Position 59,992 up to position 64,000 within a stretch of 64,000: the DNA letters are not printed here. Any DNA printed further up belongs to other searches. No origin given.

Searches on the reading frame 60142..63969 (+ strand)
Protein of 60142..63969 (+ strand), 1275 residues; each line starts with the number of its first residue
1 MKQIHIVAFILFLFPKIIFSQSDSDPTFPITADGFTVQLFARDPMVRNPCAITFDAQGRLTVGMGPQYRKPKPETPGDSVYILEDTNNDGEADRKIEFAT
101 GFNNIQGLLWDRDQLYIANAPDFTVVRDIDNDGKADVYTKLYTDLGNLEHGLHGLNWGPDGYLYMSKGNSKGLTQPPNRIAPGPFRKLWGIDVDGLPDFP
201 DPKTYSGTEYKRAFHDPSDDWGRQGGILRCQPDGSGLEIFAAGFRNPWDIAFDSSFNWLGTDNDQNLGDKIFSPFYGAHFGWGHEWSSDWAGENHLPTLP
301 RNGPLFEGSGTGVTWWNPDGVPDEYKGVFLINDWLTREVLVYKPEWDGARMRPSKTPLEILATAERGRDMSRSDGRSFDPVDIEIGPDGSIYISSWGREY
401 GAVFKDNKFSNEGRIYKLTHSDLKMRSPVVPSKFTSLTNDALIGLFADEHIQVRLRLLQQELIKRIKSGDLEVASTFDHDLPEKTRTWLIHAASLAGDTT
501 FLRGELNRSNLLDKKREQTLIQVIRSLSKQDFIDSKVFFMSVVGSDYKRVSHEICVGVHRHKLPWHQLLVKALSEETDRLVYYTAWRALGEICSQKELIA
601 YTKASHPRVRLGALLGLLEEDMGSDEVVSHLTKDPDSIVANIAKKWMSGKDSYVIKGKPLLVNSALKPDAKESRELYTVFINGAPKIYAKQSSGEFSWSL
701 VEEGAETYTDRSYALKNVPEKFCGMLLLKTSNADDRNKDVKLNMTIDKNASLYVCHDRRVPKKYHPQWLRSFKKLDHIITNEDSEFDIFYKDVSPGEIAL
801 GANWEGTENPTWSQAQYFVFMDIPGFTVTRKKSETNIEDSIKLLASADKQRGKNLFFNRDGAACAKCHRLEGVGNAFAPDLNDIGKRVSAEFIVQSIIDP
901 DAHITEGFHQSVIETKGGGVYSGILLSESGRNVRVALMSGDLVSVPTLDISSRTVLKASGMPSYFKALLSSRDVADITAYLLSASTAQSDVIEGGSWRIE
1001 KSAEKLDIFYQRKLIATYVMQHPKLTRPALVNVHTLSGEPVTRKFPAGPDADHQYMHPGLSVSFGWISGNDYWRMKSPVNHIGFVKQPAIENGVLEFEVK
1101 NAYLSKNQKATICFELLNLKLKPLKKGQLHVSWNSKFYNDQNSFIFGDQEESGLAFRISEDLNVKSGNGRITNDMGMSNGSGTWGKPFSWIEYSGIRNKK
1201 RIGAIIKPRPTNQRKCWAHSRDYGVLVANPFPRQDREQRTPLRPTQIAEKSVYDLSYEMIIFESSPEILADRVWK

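Call 37: search_protein_families(library=pfam, proteins=[window:60142-63969:+], max_evalue=0.00001)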
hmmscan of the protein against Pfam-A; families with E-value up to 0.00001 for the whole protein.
window:60142-63969:+ (1275 aa): 3 families
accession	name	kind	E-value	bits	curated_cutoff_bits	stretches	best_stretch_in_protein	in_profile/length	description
PF23500.1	DUF7133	-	2e-40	139.8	27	1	32-173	12-156/385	Domain of unknown function (DUF7133)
PF14100.11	DUF6807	-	1.7e-24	87.3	27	1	1007-1265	3-259/270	Family of unknown function (DUF6807)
PF00034.26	Cytochrom_C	-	4.9e-06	28.2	21.3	0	851-901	3-50/90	Cytochrome c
